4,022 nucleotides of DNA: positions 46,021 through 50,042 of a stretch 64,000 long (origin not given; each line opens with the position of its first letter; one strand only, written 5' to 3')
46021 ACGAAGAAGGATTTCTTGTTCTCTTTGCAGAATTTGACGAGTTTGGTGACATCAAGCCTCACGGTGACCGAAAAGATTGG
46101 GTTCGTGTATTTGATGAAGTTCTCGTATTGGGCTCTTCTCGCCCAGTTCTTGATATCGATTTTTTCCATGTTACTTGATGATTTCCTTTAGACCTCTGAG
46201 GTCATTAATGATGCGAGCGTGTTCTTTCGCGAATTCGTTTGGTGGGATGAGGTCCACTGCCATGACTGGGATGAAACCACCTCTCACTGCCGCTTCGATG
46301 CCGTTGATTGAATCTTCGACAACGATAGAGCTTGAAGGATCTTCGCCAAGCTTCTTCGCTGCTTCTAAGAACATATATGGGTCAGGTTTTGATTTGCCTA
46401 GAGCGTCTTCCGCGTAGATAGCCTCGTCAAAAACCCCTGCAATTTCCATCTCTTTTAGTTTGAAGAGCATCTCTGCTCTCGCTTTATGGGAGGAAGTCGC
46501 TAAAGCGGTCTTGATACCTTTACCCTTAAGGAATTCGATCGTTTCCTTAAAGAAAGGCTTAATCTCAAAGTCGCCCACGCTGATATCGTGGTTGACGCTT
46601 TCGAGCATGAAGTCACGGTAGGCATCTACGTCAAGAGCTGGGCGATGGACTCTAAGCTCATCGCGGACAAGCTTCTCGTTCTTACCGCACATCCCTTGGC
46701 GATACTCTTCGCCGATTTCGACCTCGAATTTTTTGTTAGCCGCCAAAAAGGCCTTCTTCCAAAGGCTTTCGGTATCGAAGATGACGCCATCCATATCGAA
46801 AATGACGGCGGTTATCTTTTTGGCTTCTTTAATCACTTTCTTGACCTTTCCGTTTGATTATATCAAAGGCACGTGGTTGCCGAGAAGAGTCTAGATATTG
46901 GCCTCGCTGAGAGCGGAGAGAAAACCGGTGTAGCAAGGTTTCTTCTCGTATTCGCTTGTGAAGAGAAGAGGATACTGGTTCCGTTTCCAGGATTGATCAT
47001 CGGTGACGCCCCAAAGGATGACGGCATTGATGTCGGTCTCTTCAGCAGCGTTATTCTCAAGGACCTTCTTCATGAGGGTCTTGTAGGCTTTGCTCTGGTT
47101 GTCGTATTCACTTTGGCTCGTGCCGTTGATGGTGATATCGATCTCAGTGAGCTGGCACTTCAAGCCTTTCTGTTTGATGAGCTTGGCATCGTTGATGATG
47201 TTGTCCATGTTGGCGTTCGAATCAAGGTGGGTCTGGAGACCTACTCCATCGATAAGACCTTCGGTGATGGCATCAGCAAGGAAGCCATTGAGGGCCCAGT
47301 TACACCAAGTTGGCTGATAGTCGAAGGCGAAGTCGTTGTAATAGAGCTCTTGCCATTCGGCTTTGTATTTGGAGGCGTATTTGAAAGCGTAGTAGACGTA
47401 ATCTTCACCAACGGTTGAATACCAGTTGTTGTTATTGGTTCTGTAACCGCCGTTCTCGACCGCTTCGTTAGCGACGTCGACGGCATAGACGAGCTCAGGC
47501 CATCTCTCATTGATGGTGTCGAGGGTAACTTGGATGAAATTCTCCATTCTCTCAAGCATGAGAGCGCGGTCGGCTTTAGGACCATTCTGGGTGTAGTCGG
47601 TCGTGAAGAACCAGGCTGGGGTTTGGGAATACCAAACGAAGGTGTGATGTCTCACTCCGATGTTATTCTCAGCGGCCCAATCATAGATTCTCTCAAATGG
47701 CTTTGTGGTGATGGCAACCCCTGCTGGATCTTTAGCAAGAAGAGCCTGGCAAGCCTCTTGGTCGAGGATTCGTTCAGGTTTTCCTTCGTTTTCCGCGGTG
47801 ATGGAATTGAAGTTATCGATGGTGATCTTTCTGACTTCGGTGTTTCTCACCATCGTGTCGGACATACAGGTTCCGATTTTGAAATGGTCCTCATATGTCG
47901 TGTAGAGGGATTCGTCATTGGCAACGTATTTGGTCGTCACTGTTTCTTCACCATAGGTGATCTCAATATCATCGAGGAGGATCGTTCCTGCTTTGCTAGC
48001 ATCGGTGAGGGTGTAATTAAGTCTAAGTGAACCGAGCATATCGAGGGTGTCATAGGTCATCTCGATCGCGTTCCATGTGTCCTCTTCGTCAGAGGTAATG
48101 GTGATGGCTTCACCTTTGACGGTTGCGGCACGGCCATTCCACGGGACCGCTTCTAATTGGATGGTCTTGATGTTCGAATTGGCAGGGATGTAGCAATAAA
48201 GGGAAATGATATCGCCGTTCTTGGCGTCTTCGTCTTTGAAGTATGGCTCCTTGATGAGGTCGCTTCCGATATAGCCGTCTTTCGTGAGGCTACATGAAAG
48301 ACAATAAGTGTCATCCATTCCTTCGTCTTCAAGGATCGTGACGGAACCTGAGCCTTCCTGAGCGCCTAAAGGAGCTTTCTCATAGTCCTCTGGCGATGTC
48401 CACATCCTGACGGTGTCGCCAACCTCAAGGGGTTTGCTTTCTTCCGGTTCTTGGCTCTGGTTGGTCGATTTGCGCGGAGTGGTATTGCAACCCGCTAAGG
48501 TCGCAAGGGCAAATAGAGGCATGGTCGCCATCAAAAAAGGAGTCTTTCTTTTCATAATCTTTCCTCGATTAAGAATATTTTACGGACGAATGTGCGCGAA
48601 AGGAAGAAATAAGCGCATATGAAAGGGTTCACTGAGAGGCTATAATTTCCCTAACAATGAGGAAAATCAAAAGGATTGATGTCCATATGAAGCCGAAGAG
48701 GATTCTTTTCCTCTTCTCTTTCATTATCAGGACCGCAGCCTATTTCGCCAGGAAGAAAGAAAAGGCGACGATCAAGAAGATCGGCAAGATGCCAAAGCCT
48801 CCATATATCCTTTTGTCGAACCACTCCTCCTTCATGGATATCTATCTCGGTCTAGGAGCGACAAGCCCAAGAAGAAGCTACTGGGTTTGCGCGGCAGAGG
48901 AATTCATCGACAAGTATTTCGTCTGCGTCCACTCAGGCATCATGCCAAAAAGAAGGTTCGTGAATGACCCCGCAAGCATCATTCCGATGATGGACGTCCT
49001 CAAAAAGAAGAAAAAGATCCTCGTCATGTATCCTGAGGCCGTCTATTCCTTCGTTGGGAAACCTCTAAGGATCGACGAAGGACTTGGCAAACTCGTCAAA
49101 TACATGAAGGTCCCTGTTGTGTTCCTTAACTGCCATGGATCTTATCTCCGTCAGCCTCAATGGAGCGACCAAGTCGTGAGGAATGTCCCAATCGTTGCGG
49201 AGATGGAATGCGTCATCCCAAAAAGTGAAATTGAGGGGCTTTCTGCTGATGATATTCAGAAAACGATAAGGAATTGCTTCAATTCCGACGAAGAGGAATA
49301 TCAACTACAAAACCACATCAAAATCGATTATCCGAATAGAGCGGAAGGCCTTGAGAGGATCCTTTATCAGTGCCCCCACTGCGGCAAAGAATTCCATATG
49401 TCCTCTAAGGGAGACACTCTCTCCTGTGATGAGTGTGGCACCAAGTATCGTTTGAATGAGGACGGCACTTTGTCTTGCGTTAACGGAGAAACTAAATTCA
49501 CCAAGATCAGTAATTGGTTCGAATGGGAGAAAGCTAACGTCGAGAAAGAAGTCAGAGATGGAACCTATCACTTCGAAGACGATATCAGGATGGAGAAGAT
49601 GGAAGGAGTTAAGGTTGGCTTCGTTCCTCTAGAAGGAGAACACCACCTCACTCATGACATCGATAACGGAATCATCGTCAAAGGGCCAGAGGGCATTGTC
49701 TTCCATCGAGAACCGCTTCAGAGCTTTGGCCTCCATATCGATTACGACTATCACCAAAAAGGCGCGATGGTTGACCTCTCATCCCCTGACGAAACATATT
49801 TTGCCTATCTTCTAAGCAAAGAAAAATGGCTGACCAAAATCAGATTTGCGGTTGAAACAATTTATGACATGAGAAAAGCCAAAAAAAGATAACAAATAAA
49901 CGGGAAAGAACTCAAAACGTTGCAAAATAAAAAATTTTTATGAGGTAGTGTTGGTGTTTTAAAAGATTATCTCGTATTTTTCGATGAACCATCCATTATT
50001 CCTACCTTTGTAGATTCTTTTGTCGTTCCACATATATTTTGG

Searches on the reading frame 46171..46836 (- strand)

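Call 18: search_protein_families(library=pfam, proteins=[window:46171-46836:-], max_evalue=0.01)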
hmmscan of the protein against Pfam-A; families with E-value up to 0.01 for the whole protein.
window:46171-46836:- (221 aa): 3 families
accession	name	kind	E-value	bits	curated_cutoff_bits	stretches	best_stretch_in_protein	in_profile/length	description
PF00702.32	Hydrolase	-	2.8e-27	96.8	26.4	1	8-187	1-191/191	haloacid dehalogenase-like hydrolase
PF13419.12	HAD_2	-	3.8e-25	89.5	23.8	1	11-187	1-172/178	Haloacid dehalogenase-like hydrolase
PF13242.12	Hydrolase_like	-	0.00092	19.5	22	1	149-188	3-43/75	HAD-hyrolase-like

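Call 19: search_protein_families(library=ncbifam, proteins=[window:46171-46836:-], max_evalue=0.01)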
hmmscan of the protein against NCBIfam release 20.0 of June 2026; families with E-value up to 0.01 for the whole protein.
window:46171-46836:- (221 aa): 37 families (the best 25 are shown)
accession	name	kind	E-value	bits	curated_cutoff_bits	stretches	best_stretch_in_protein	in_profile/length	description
TIGR02009.1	PGMB-YQAB-SF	subfamily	1.1e-26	94.2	153.35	1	8-188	1-181/186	beta-phosphoglucomutase family hydrolase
NF046057.1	bifunc_MtlD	equivalog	9.3e-25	87.1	800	1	5-209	4-207/683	bifunctional mannitol-1-phosphate dehydrogenase/phosphatase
NF008087.0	PRK10826.1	equivalog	4.6e-23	82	191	1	5-184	4-182/222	hexitol phosphatase HxpB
TIGR01990.1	bPGM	equivalog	7.3e-23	81.5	189.4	1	8-191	1-184/187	beta-phosphoglucomutase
NF009804.0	PRK13288.1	equivalog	3.2e-16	59.4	218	1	7-183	2-171/215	pyrophosphatase PpaX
TIGR01509.1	HAD-SF-IA-v3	subfamily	7.7e-15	55.4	29.4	1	128-189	92-150/154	HAD-IA family hydrolase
NF008000.0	PRK10725.1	equivalog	1.2e-14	54.9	215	1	8-187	5-179/188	fructose-1-phosphate/6-phosphogluconate phosphatase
NF053653.1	InDiPhoBT2121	equivalog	8.9e-14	51.6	245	1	9-209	2-203/216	inorganic diphosphatase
TIGR01422.2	phosphonatase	equivalog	2.5e-12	46.6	220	1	9-191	2-197/251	phosphonoacetaldehyde hydrolase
NF007854.0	PRK10563.1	equivalog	1.5e-11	44.4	211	1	6-191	2-182/221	6-phosphogluconate phosphatase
TIGR01454.1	AHBA_synth_RP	hypoth_equivalog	2e-11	43.9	246.65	1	11-193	1-174/205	AHBA synthesis associated protein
NF009695.0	PRK13222.1-2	equivalog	2.7e-11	43.4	225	1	6-188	4-188/226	phosphoglycolate phosphatase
TIGR02253.1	CTE7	subfamily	5.1e-11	42.8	169.75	1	7-178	1-178/221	TIGR02253 family HAD-type hydrolase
TIGR01449.2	PGP_bact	equivalog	2.5e-10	40.3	180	1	11-193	1-183/213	phosphoglycolate phosphatase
TIGR03351.1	PhnX-like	hypoth_equivalog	9.4e-10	38.8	218.9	1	9-189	2-185/220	phosphonatase-like hydrolase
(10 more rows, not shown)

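Call 42: search_protein_families(library=padloc, proteins=[window:46171-46836:-], max_evalue=0.1)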
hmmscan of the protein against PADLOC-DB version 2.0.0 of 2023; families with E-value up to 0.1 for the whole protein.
window:46171-46836:- (221 aa): 1 family
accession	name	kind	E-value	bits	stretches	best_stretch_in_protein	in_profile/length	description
PDLC03008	Hydrolase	-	0.0007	17.2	0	7-43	2-37/288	-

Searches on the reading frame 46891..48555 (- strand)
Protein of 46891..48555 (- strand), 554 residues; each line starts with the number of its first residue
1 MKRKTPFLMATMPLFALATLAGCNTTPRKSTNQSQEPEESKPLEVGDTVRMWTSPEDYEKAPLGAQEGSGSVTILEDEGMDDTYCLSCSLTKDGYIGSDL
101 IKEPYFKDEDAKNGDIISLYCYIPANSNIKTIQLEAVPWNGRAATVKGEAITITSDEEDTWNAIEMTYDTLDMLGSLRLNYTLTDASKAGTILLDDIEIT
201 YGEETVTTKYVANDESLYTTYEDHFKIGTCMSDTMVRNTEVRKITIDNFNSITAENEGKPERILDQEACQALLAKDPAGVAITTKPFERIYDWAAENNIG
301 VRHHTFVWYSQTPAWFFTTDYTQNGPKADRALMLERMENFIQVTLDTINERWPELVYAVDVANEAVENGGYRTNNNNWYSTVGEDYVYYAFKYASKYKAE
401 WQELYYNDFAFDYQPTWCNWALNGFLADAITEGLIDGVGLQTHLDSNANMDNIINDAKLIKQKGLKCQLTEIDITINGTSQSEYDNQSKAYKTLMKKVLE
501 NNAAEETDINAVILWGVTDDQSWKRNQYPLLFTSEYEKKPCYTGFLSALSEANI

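Call 18: search_protein_families(library=pfam, proteins=[window:46891-48555:-], max_evalue=0.01)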
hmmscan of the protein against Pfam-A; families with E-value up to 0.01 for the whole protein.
window:46891-48555:- (554 aa): 2 families
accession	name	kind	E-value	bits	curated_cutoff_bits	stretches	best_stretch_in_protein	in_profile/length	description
PF00331.26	Glyco_hydro_10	-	2.9e-65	221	22.1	1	217-547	2-310/311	Glycosyl hydrolase family 10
PF18681.6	DUF5634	-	0.0081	16.9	30.4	0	71-112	26-65/98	Family of unknown function (DUF5634)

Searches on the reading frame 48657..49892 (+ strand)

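Call 18: search_protein_families(library=pfam, proteins=[window:48657-49892:+], max_evalue=0.01)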
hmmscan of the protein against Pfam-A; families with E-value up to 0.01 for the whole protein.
window:48657-49892:+ (411 aa): 6 families
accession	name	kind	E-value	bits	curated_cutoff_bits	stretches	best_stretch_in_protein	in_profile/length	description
PF01553.26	Acyltransferase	-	2.4e-06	27.8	23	1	44-155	9-127/132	Acyltransferase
PF14446.12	Prok-RING_1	-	0.00016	22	29.1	1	237-264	5-30/54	Prokaryotic RING finger family 1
PF01599.25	Ribosomal_S27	-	0.00043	20.5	22.3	1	233-262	14-43/44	Ribosomal protein S27a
PF13717.11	Zn_ribbon_4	-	0.0019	18.5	30.3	0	256-269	4-17/36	zinc-ribbon domain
PF17283.8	Zn_ribbon_SprT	-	0.0033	17.9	28.1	1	235-264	3-34/38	SprT-like zinc ribbon domain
PF13719.11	Zn_ribbon_5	-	0.0036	17.5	29.3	0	256-269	4-17/37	zinc-ribbon domain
